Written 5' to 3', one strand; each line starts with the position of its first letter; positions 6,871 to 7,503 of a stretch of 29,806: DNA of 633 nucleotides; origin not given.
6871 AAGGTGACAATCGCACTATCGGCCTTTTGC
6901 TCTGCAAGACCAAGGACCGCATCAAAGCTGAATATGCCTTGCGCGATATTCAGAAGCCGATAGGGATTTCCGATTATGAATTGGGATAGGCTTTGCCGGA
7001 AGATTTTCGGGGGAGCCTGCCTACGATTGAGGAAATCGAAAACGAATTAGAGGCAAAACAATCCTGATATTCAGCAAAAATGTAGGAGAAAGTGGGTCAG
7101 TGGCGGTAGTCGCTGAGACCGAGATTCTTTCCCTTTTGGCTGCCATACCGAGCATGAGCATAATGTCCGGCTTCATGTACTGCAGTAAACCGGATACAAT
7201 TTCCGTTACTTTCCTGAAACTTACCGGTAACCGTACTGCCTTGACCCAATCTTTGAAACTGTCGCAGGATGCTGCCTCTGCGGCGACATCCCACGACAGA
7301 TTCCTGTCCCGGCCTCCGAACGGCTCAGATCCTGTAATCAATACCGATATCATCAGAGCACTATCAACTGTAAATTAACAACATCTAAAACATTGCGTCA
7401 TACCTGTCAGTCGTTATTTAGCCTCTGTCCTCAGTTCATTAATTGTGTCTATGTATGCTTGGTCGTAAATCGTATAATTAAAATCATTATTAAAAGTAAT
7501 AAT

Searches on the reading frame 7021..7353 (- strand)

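Call 9: search_protein_families(library=pfam, proteins=[window:7021-7353:-], max_evalue=0.01)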
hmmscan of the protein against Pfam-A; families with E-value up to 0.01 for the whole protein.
window:7021-7353:- (110 aa): 1 family
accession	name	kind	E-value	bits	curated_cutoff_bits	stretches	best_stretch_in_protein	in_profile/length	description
PF01470.22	Peptidase_C15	-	1.5e-11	45.1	22.7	1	3-80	2-79/204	Pyroglutamyl peptidase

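Call 75: search_protein_families(library=padloc, proteins=[window:7021-7353:-], max_evalue=0.001)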
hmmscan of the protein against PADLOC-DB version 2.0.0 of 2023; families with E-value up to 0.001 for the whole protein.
window:7021-7353:- (110 aa): 0 families
